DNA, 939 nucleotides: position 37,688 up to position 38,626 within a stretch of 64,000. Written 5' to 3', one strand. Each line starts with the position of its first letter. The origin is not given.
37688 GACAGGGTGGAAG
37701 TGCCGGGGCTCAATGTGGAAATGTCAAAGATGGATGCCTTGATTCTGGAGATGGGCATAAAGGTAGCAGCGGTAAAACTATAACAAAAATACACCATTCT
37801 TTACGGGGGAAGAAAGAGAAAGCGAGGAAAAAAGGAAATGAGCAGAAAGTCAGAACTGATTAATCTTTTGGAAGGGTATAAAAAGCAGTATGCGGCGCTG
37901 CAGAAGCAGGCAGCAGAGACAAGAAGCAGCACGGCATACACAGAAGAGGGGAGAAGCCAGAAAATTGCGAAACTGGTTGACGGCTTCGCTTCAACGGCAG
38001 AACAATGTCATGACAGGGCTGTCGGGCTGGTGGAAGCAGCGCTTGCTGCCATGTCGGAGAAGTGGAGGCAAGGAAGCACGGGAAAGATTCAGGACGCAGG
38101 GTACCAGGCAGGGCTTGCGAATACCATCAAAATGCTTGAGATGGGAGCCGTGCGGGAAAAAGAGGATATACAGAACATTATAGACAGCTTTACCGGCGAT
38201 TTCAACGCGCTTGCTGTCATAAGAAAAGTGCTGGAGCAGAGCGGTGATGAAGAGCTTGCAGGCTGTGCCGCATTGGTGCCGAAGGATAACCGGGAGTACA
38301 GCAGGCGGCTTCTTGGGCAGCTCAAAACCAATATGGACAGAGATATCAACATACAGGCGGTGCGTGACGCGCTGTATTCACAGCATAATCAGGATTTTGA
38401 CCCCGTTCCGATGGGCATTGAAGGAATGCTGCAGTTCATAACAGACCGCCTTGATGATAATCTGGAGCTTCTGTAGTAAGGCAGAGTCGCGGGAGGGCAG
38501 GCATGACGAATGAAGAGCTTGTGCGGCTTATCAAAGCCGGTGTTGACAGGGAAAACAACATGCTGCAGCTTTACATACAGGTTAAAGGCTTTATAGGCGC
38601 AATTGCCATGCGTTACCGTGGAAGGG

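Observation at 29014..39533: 10.5 kb integrated element with the gene content of a phage satellite (PICI-like) rather than a prophage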

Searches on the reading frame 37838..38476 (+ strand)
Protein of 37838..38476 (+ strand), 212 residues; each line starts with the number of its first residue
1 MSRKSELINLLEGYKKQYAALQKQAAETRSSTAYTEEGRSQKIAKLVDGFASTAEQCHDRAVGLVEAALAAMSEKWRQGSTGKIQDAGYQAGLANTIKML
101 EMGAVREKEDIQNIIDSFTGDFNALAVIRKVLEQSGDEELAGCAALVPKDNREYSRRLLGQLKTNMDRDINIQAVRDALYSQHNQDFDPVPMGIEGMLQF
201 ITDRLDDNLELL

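Call 8: search_protein_families(library=pfam, max_evalue=0.01, proteins=[window:37838-38476:+])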
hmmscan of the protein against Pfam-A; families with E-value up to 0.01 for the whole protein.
window:37838-38476:+ (212 aa): 0 families

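Call 9: search_protein_families(library=phrogs, max_evalue=0.001, proteins=[window:37838-38476:+])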
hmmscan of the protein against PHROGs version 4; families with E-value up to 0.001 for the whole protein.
window:37838-38476:+ (212 aa): 0 families

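Call 13: search_dna_similar(query=window:37838-38476:+, collection=phages, mode=protein, max_rows=15, max_evalue=0.01)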
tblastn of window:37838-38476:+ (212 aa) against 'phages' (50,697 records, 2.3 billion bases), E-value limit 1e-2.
Records with a match: 3; places in all: 3; records where one place covers at least 80% of the query: 2.
Best place of each record, by identity: <60% 3.
By first word of the organism name: Streptococcus 3.
By host as written in the record: Streptococcus mitis SK1080 1; Streptococcus oralis 20 1; Streptococcus oralis U-o2 1.
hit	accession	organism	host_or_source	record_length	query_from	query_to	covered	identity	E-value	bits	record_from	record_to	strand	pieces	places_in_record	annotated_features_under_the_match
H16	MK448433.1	Streptococcus satellite phage Javan328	Streptococcus mitis SK1080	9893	27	210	87%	27.1%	1e-10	66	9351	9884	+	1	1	hypothetical protein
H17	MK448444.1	Streptococcus satellite phage Javan343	Streptococcus oralis 20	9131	55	211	74%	28.6%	6e-13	72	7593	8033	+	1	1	hypothetical protein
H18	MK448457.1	Streptococcus satellite phage Javan368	Streptococcus oralis U-o2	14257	27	210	87%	23.4%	3e-7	56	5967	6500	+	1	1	hypothetical protein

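Call 19: find_homologous_proteins(query=window:37838-38476:+)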
Query window:37838-38476:+ (212 aa): 57 proteins with E <= 0.001 among 753 candidates.
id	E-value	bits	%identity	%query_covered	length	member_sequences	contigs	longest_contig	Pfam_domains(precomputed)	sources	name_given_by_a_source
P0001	3.3e-123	427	94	100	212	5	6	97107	-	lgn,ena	-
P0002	3.2e-116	404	89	100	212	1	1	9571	-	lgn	-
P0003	9.3e-106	370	80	100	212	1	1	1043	-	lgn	-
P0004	1.6e-84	301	66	100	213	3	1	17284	-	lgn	-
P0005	2.0e-83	297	65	100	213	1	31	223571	-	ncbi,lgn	ncbi:MAG: hypothetical protein K1W13_03675 [Lachnospiraceae bacterium]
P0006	1.2e-68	249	56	100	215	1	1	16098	-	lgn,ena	-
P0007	9.7e-67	243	53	100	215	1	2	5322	-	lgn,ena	-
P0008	1.0e-65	239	53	100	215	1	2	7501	-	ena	-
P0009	2.0e-65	238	53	100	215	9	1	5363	-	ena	-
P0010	7.0e-64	233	53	100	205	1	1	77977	-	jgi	-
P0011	7.1e-64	233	53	100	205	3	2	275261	-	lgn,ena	-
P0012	8.8e-64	233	53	100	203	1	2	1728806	-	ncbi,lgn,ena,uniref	ncbi:hypothetical protein [Lacrimispora sp.]|uniref:hypothetical protein n=1 Tax=Lacrimispora sp. Ta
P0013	9.1e-64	233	53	100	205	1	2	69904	-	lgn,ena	-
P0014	2.4e-63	232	50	100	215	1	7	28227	-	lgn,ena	-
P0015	2.7e-63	231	52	100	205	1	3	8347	-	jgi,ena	-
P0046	7.9e-57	210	47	100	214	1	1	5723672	-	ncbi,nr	ncbi:hypothetical protein K413DRAFT_4842 [Clostridium sp. ASBs410]|nr:hypothetical protein K413DRAFT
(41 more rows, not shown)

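Call 20: find_encoding_contigs(protein=P0005, flank=10000, max_places=3)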
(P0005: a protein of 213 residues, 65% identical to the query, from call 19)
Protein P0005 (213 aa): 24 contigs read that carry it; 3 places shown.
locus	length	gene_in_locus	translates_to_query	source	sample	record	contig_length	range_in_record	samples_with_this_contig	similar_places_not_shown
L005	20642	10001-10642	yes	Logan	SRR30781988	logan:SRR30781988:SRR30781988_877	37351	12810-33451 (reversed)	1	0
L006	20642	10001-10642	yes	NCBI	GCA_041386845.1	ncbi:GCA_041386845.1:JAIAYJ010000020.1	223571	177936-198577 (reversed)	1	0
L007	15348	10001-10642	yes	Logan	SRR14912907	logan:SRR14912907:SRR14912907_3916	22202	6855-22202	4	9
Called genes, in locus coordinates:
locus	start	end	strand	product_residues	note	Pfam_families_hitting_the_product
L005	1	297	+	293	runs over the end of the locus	PF00132:Hexapep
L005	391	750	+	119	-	PF03965:Penicillinase_R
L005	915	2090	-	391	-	PF13248:Zn_ribbon_3 (faint), PF00589:Phage_integrase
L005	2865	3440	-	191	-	PF12844:HTH_19, PF13443:HTH_26, PF13560:HTH_31, PF01381:HTH_3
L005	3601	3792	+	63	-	PF13693:HTH_35 (weak), PF13443:HTH_26, PF01381:HTH_3 (weak)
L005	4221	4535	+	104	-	-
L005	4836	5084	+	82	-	-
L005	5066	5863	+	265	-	PF04404:ERF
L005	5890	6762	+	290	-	-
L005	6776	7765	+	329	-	PF01695:IstB_IS21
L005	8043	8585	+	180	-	-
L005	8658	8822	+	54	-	-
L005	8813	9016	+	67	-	-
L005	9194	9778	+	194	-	PF03592:Terminase_2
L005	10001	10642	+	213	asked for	-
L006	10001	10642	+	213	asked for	-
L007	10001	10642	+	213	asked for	-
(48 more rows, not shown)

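Call 21: find_encoding_contigs(protein=P0012, flank=10000, max_places=2)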
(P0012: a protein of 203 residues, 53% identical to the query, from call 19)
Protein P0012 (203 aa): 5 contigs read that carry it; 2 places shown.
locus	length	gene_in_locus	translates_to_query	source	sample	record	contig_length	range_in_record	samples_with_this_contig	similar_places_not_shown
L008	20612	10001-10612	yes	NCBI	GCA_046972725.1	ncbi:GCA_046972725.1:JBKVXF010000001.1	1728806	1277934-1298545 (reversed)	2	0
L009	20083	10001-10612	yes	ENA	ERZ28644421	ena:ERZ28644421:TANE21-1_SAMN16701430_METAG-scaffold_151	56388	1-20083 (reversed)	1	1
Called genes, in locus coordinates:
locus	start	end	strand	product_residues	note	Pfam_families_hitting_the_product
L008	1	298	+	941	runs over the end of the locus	PF00005:ABC_tran (faint), PF02463:SMC_N (faint), PF03193:RsgA_GTPase (faint), PF13191:AAA_16 (faint), PF13555:AAA_29 (faint), PF17760:UvrA_inter, PF17755:UvrA_DNA-bind, PF13304:AAA_21 (weak), +1 more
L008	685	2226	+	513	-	PF00117:GATase, PF07722:Peptidase_C26, PF02540:NAD_synthase (faint), PF03054:tRNA_Me_trans (faint), PF00958:GMP_synt_C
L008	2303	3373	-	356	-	PF14657:Arm-DNA-bind_4, PF14659:Phage_int_SAM_3, PF00589:Phage_integrase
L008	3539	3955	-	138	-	PF13560:HTH_31, PF12844:HTH_19, PF13443:HTH_26 (weak), PF01381:HTH_3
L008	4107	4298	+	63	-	PF13443:HTH_26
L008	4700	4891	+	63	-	-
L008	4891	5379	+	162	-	-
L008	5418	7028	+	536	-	PF06048:DUF927, PF18662:HTH_56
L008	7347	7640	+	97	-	-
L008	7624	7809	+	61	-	-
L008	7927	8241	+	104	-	-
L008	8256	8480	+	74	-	-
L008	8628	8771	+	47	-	-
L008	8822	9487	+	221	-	-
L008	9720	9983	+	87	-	PF00313:CSD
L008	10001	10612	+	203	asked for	-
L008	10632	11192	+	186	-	-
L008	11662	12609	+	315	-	PF04542:Sigma70_r2, PF04539:Sigma70_r3 (weak), PF04545:Sigma70_r4, PF08281:Sigma70_r4_2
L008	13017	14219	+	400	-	-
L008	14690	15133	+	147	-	-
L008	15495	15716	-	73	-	PF13560:HTH_31, PF12844:HTH_19 (weak), PF01381:HTH_3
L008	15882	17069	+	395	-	PF10592:AIPR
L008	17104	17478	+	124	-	-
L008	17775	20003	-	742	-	PF18370:RGI_lyase, PF13517:FG-GAP_3 (faint), PF21348:RGL11_C, PF01839:FG-GAP (faint)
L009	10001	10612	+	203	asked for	-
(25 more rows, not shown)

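Call 22: find_encoding_contigs(protein=P0046, flank=10000, max_places=2)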
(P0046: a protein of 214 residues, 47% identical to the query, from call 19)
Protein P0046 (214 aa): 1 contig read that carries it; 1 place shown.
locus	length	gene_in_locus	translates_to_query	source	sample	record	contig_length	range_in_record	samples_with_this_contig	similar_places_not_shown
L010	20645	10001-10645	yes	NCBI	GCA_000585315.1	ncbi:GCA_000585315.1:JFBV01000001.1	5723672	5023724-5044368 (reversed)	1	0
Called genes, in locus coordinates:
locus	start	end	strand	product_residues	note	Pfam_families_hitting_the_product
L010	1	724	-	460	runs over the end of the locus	PF00990:GGDEF, PF00563:EAL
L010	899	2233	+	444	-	PF01266:DAO, PF13450:NAD_binding_8 (weak), PF13738:Pyr_redox_3 (faint), PF00355:Rieske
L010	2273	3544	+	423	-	-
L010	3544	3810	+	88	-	PF12652:CotJB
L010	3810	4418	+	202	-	PF05067:Mn_catalase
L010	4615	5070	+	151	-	PF01797:Y1_Tnp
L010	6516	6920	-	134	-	PF12844:HTH_19, PF13560:HTH_31, PF01381:HTH_3, PF13443:HTH_26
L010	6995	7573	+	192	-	-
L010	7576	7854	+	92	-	-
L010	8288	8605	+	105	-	-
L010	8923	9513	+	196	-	-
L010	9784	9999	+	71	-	PF00313:CSD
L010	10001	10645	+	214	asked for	-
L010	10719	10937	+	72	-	-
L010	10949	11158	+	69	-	-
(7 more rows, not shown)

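Call 34: find_related_loci(query=A1, collection=genome_contigs, flank=10000)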
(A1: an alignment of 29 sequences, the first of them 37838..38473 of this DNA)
Query A1 (212 aa) in genome_contigs; peptide patterns used: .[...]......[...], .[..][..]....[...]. (x = any residue, [..] = any of these).
147 stretches matched a pattern; 11 encode a relative of the query (tblastn E <= 1e-3); 11 distinct loci.
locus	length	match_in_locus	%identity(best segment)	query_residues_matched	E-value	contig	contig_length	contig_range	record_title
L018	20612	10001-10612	51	1-212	5e-73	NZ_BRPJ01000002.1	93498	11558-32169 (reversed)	Lacrimispora amygdalina strain DSM 12857 sequence002, whole genome shotgun sequence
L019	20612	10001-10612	52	1-212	5e-72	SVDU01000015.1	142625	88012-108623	MAG: Paenibacillaceae bacterium isolate SIG288 NODE_210_length_142625_cov_10.336160, whole genome shotgun sequence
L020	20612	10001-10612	50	1-212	1e-71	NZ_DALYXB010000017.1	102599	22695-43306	MAG: Lacrimispora sp. isolate CTOTU47174 NODE_49_length_102599_cov_11.593550, whole genome shotgun sequence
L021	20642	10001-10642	49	1-212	2e-70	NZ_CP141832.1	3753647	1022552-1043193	Lacrimispora sinapis strain JR3 chromosome, complete genome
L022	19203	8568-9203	50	1-212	5e-68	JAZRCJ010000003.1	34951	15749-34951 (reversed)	MAG: Faecalimonas sp. isolate T1900045514_YK20190208.MAGScoT_cleanbin_000115 SGB_7590_k141_2632066, whole genome shotgun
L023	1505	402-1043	47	1-212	1e-69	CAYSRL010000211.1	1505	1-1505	MAG TPA_asm: uncultured Ruminococcus sp. isolate SRP315200_co2_280 genome assembly, contig: NODE_204109_length_1505_cov_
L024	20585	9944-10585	46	1-212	2e-65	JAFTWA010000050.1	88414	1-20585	MAG: Tyzzerella sp. isolate RGIG4201 Roe_deer_Colon-3__c304062, whole genome shotgun sequence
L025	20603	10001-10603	53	1-211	1e-74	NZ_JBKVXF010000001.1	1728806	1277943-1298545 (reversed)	MAG: Lacrimispora sp. isolate 40-1_86 NODE_4_length_1728806_cov_28.152574, whole genome shotgun sequence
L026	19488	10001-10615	39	5-212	1e-49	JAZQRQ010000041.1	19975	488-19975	MAG: Faecalimonas sp. isolate T1900045225_TC20190221.MAGScoT_cleanbin_000015 SGB_5388_k141_2864513, whole genome shotgun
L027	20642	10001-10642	37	1-212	3e-49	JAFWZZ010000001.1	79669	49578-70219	MAG: Bacillota bacterium isolate RGIG6225 Sheep_Rectum-2__c9653, whole genome shotgun sequence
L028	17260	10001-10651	35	1-211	3e-34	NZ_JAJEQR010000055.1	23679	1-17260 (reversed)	Hominifimenecus microfluidus strain CLA-AA-H215 NODE_55_length_23679_cov_19.197865, whole genome shotgun sequence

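Call 37: search_protein_representatives(alignment_id=A1)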
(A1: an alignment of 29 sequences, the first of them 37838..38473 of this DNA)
Query: 29 sequences, 213 profile positions. Proteins with E-value up to 0.001 (for the whole library): 171; up to 1e-10: 97; up to 1e-30: 40. The best 150 are listed.
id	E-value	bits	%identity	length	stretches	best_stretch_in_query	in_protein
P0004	9.2e-97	339.3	-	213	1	1-213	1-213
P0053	3.3e-90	317.9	-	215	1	1-212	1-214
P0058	6.0e-80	284.4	-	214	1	1-213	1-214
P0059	6.1e-75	268.0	-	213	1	1-213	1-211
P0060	1.9e-70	253.3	-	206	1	1-213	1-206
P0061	3.1e-69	249.3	-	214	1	1-213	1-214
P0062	3.5e-68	245.9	-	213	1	1-212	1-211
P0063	1.8e-67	243.5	-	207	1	1-213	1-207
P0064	6.4e-67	241.8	-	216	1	1-211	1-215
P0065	2.7e-66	239.7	-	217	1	1-212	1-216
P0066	6.3e-63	228.7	-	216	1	1-211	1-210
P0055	4.4e-62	226.0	-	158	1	1-130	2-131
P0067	6.7e-62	225.4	-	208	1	1-212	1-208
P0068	9.5e-61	221.6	-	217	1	1-211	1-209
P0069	5.2e-60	219.2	-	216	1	1-212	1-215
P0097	3.9e-28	115.0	-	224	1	4-210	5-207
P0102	6.4e-24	101.3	-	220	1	1-212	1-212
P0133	8.7e-15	71.4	-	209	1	4-205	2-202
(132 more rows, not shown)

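Call 39: predict_structure(alignment_id=A1)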
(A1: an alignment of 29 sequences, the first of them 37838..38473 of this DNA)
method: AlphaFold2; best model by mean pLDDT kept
length: 212 residues; sequences in the alignment: 29
mean_pLDDT: 85.8   pTM: 0.70
mean pLDDT of the five models: 85.8, 85.3, 83.4, 82.7, 81.5
residues with pLDDT >= 90: 91; 70-90: 105; 50-70: 12; < 50: 4
segments of 3 or more residues with pLDDT < 50: 185-188
pLDDT, mean of each block of 10 residues (from residue 1): 92 92 89 90 93 94 92 78 74 90 88 87 87 90 87 84 90 86 53 80 88 79
secondary structure, 60 per line:
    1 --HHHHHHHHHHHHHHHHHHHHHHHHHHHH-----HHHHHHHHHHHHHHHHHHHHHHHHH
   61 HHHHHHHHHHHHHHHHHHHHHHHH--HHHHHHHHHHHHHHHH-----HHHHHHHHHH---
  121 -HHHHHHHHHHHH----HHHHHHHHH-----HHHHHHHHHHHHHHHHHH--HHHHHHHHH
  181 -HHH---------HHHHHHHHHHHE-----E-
elements in order: H3-30 H36-84 H87-102 H108-117 H122-133 H138-146 H152-169 H172-180 H194-204

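Call 42: fold_search(model_id=the predicted structure, library=viral)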
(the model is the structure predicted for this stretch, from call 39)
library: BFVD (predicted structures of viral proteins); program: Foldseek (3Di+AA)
matches with E <= 10: 240; with E <= 0.001: 1
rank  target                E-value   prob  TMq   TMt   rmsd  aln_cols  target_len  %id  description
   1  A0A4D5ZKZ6            1.4e-04  1.00  0.58  0.75   3.8       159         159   24  (no name in the UniProt tables at hand)
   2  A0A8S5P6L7            1.8e-02  1.00  0.51  0.40   6.1       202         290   13  Uncharacterized protein [Siphoviridae sp. ctTwu10]
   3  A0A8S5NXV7            1.2e-01  0.91  0.37  0.37   8.1       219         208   12  Uncharacterized protein [Siphoviridae sp. ctINK4]
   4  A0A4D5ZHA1            1.9e-01  0.98  0.53  0.56   6.3       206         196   13  (no name in the UniProt tables at hand)
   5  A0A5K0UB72            5.2e-01  0.51  0.38  0.18  29.7       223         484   14  Uncharacterized protein [Yasminevirus sp. GU-2018]
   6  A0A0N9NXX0            7.3e-01  0.16  0.17  0.18  23.0       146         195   13  Uncharacterized protein [Acidianus bottle-shaped virus 2 strain ABV2]
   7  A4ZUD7                7.3e-01  0.09  0.14  0.17  23.1       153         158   16  Uncharacterized protein ORF158 [Acidianus bottle-shaped virus (isolate Italy/Pozzuoli)]
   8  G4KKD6                8.0e-01  0.21  0.29  0.23  18.0       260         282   10  (no name in the UniProt tables at hand)
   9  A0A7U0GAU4            8.8e-01  0.11  0.21  0.14  19.8       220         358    8  (no name in the UniProt tables at hand)
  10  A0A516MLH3            1.1e+00  0.16  0.26  0.11  26.4       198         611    9  (no name in the UniProt tables at hand)
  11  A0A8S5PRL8            1.1e+00  0.21  0.26  0.31  29.9       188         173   14  Uncharacterized protein [Myoviridae sp. ctjhW4]
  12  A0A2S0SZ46            1.1e+00  0.08  0.16  0.14  27.5       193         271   13  (no name in the UniProt tables at hand)
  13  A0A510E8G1            1.2e+00  0.13  0.23  0.09  28.3       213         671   11  (no name in the UniProt tables at hand)
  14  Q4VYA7                1.3e+00  0.13  0.24  0.21  14.7       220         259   14  (no name in the UniProt tables at hand)
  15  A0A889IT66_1          1.3e+00  0.12  0.21  0.07  23.2       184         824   11  (no name in the UniProt tables at hand)
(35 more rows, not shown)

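Call 43: fold_search(model_id=the predicted structure, library=pdb)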
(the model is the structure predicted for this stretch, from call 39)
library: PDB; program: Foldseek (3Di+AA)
matches with E <= 10: 264; with E <= 0.001: 0
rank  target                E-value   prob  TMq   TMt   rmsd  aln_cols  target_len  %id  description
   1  9gm9_D                2.0e-01  0.15  0.17  0.13  33.7       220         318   14  MukBEF in a DNA capture state (released 2025-03-26)
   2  9gm7_C                2.8e-01  0.15  0.18  0.10  33.9       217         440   15  MukBEF in a nucleotide-bound state with open neck gate (monomer) (released 2025-03-26)
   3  5lg4_A                5.2e-01  0.12  0.17  0.19  23.4       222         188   16  Crystal structure of the Sec3/Sso2 complex at 2.9 angstrom resolution (released 2017-02-08)
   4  5kuc                  7.9e-01  0.33  0.31  0.20  12.7       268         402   13  Crystal structure of trypsin activated Cry6Aa (released 2016-08-03)
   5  3rpu_X                1.0e+00  0.08  0.18  0.14  32.8       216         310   13  Crystal structure of the MukE-MukF complex (released 2012-03-14)
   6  5vjs                  1.1e+00  0.13  0.21  0.22  27.6       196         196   14  De Novo Photosynthetic Reaction Center Protein Equipped with Heme B, a synthetic Zn porphyrin, and Zn(II) cations (released 2018-04-25)
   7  8d9p                  1.1e+00  0.10  0.20  0.21  29.9       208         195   16  De Novo Photosynthetic Reaction Center Protein Equipped with Heme B and Mn(II) cations (released 2022-09-28)
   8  6w08_A                1.2e+00  0.11  0.21  0.15  15.1       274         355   12  Crystal Structure of Motility Associated Killing Factor E from Vibrio cholerae (released 2020-03-11)
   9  7a0g_III              1.3e+00  0.06  0.15  0.10  25.8       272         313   10  Structure of the SmhB pore of the tripartite alpha-pore forming toxin, Smh, from Serratia marcescens. (released 2021-03-31)
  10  8tyu_B                1.3e+00  0.25  0.27  0.32  21.0       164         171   19  High-resolution crystal structure of the SPX domain of XPR1 at 1.4 angstroms (released 2024-06-12)
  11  8gmh_B                1.3e+00  0.12  0.23  0.22  14.5       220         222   13  Crystal Structure of the ternary complex of TelA-LXG, LapA3, and LapA4 (released 2024-01-10)
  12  4u6u_D                1.5e+00  0.06  0.15  0.12  27.2       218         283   11  Crystal Structure of the Cog5-Cog7 complex from Kluyveromyces lactis (released 2014-10-22)
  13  7a0g_BBB              1.5e+00  0.05  0.14  0.10  26.4       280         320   10  Structure of the SmhB pore of the tripartite alpha-pore forming toxin, Smh, from Serratia marcescens. (released 2021-03-31)
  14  8g9k_B                1.5e+00  0.06  0.16  0.17  27.4       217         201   15  Geometrically programmable nanomaterial construction using regularized protein building blocks (released 2024-03-13)
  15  3cwg_B                1.6e+00  0.16  0.24  0.13  18.7       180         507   11  Unphosphorylated mouse STAT3 core fragment (released 2008-07-01)
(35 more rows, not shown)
